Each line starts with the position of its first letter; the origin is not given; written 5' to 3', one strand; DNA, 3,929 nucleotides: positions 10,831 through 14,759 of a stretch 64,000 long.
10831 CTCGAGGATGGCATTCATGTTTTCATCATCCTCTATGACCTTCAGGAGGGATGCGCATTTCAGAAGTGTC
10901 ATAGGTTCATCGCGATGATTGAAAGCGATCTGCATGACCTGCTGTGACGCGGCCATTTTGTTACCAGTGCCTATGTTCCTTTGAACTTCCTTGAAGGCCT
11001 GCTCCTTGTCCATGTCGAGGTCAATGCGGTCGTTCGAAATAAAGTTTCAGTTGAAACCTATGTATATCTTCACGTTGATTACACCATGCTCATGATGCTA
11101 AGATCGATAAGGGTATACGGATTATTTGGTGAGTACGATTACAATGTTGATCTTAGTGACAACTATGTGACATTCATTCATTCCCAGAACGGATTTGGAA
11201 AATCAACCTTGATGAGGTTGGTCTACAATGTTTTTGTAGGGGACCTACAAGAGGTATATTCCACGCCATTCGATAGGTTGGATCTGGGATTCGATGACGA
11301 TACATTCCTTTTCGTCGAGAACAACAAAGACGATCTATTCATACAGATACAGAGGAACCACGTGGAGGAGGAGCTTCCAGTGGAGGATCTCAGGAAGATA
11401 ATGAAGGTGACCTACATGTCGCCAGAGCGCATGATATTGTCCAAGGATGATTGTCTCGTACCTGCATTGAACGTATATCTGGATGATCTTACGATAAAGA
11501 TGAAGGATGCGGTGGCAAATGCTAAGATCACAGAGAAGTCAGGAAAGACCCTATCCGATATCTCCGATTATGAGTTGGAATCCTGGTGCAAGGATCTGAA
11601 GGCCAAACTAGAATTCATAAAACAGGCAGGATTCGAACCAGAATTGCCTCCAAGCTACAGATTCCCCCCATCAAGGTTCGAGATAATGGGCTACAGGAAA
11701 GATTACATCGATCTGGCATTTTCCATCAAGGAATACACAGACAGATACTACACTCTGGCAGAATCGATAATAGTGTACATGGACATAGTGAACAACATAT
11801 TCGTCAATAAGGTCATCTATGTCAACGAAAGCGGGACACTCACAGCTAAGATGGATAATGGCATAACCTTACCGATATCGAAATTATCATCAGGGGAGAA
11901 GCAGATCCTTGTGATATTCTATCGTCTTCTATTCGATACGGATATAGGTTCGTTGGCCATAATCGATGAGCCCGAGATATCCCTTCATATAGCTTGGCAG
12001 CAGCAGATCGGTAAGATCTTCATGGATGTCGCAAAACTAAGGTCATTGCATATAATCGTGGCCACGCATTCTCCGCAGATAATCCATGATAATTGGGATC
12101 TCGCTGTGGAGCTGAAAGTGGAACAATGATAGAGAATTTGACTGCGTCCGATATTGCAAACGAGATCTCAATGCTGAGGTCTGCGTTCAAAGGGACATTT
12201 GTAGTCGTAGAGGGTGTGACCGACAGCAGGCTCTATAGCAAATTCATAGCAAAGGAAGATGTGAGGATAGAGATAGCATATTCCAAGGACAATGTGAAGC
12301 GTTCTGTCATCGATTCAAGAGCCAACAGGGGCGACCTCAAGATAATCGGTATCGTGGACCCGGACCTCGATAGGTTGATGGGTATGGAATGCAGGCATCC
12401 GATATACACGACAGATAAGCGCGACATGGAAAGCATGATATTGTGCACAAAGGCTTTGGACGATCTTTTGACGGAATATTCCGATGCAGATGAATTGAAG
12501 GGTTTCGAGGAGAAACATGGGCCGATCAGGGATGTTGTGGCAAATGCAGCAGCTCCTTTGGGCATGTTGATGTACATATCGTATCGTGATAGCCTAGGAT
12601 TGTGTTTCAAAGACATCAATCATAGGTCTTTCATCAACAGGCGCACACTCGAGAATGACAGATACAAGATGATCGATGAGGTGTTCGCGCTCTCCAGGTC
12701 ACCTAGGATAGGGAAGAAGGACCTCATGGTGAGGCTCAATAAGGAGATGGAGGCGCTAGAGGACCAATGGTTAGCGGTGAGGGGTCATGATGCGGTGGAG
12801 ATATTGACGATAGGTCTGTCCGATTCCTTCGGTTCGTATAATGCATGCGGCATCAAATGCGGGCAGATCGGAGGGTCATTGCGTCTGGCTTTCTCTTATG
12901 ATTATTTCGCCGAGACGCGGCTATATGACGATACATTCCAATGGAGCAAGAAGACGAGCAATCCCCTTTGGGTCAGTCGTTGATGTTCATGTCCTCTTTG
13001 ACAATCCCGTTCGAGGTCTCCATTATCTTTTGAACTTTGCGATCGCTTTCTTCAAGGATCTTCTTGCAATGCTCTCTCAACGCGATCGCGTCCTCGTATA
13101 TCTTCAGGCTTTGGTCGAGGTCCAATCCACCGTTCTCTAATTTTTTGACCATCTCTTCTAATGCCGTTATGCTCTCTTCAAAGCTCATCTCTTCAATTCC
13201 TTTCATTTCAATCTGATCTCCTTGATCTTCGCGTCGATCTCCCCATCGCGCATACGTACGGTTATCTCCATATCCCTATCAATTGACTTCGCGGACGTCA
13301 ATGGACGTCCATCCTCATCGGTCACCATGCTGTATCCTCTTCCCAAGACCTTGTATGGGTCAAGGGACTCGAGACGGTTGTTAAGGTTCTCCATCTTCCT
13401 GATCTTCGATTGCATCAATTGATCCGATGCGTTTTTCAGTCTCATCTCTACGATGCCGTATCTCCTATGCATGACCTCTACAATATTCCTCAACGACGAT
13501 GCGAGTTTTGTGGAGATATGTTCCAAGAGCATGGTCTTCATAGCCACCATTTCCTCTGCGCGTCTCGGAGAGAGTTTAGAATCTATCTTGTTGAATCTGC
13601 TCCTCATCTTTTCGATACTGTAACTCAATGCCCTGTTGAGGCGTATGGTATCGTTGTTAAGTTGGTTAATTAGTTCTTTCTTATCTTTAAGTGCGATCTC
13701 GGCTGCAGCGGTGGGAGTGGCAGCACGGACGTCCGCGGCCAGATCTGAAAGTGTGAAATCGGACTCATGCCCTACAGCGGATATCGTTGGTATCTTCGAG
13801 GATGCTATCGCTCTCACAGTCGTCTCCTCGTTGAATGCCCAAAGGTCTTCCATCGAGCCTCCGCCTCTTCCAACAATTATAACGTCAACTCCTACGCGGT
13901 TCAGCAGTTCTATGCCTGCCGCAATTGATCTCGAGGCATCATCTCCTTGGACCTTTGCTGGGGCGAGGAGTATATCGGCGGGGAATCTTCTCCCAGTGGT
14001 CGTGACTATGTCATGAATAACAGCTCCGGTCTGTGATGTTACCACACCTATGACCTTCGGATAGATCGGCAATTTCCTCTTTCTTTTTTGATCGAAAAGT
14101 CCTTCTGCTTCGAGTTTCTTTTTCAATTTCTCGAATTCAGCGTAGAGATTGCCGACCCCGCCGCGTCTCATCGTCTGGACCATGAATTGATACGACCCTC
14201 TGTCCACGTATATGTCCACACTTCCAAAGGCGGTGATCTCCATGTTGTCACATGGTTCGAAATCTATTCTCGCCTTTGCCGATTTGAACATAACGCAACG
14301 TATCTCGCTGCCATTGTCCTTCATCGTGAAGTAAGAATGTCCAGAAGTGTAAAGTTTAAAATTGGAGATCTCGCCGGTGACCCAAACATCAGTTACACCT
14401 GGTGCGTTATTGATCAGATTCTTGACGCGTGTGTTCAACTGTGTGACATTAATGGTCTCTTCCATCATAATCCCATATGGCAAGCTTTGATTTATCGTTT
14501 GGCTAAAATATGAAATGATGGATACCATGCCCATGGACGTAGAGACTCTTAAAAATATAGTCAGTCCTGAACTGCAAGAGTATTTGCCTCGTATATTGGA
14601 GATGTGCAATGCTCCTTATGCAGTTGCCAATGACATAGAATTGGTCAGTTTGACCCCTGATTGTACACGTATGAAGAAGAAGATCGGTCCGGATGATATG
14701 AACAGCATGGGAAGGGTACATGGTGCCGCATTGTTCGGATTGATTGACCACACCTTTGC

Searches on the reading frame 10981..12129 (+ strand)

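Call 59: search_protein_families(library=pfam, proteins=[window:10981-12129:+], max_evalue=0.00001)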
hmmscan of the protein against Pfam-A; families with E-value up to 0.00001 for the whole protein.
window:10981-12129:+ (382 aa): 2 families
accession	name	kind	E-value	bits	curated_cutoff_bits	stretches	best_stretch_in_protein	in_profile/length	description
PF13304.12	AAA_21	-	8.8e-17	62.5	27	1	266-368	220-303/304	AAA domain, putative AbiEii toxin, Type IV TA system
PF13175.12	AAA_15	-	2.7e-14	54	32.1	1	270-368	268-374/374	AAA ATPase domain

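Call 61: search_protein_families(library=padloc, proteins=[window:10981-12129:+], max_evalue=0.00001)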
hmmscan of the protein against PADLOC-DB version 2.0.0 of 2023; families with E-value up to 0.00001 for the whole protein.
window:10981-12129:+ (382 aa): 60 families (the best 25 are shown)
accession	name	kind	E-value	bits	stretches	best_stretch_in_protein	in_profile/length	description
PDLC04164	AriA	-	2.8e-26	90.6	1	244-373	112-241/253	-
PDLC00265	PtuA1|PtuA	-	7.3e-21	72.8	1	294-370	297-374/479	AAA ATPase domain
PDLC00283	PtuA1|PtuA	-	1.3e-20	71.9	1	260-368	237-344/448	AAA ATPase domain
PDLC00289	PtuA1|PtuA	-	1.9e-19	68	1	290-368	216-292/404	AAA ATPase domain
PDLC00266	PtuA1|PtuA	-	3.9e-18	64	1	292-370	303-382/483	AAA ATPase domain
PDLC00285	PtuA1|PtuA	-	8.3e-18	62.8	1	228-369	193-331/432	AAA ATPase domain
PDLC02980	AriA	-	1.1e-17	63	1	253-368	220-303/304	-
PDLC00303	PtuA1|PtuA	-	1.6e-16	58.4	1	293-369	207-283/386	AAA ATPase domain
PDLC00273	PtuA1|PtuA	-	2.5e-15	54.4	1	293-369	194-270/375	AAA ATPase domain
PDLC02914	ATPase-Toprim_I-B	-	2.1e-14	51.6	1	50-369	14-249/443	-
PDLC00308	PtuA1|PtuA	-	2.4e-13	47.9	1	297-369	275-349/449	AAA ATPase domain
PDLC02979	AriA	-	6.2e-13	47.3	1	274-368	290-373/373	-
PDLC00296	PtuA1|PtuA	-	6.7e-12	42.9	1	258-369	273-381/507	AAA ATPase domain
PDLC04737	PDC-M62A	-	2.5e-11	41.3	1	288-370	385-478/601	-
PDLC04135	mad3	-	7.1e-10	37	1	282-368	244-327/374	mads_3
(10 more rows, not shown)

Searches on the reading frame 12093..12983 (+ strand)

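Call 59: search_protein_families(library=pfam, proteins=[window:12093-12983:+], max_evalue=0.00001)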
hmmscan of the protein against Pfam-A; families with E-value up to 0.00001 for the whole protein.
window:12093-12983:+ (296 aa): 1 family
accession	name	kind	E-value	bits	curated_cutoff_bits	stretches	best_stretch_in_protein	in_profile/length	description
PF14491.11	DUF4435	-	1.8e-07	31.6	27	1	36-238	4-221/238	Protein of unknown function (DUF4435)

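Call 61: search_protein_families(library=padloc, proteins=[window:12093-12983:+], max_evalue=0.00001)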
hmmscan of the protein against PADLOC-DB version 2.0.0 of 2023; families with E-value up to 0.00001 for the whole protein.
window:12093-12983:+ (296 aa): 1 family
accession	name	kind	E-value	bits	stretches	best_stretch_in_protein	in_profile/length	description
PDLC02983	AriB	-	1.5e-12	46.2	1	35-243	3-224/236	-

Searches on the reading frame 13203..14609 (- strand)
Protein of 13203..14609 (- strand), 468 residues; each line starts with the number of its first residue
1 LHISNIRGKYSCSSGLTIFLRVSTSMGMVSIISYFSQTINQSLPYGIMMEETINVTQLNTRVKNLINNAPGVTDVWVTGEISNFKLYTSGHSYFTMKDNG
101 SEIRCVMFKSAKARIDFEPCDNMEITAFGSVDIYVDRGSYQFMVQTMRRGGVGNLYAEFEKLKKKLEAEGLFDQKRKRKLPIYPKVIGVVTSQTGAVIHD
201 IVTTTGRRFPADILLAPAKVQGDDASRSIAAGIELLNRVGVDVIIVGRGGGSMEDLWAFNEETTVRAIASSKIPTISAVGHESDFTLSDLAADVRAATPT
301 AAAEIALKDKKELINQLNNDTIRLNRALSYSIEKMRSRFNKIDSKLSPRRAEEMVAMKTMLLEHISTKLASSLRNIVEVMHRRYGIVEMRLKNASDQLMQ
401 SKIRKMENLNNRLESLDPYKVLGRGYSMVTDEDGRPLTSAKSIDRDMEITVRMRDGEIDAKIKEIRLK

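Call 25: search_protein_families(library=pfam, proteins=[window:13203-14609:-], max_evalue=0.001)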
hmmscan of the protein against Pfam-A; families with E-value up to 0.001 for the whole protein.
window:13203-14609:- (468 aa): 3 families
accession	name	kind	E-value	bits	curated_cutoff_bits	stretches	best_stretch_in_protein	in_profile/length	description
PF02601.20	Exonuc_VII_L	-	5.9e-92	309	35.9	1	171-461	1-315/315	Exonuclease VII, large subunit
PF13742.12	tRNA_anti_2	-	1.2e-27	96.4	27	1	54-148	2-95/95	OB-fold nucleic acid binding domain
PF01336.31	tRNA_anti-codon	-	7.3e-08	32.7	27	1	75-147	1-72/75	OB-fold nucleic acid binding domain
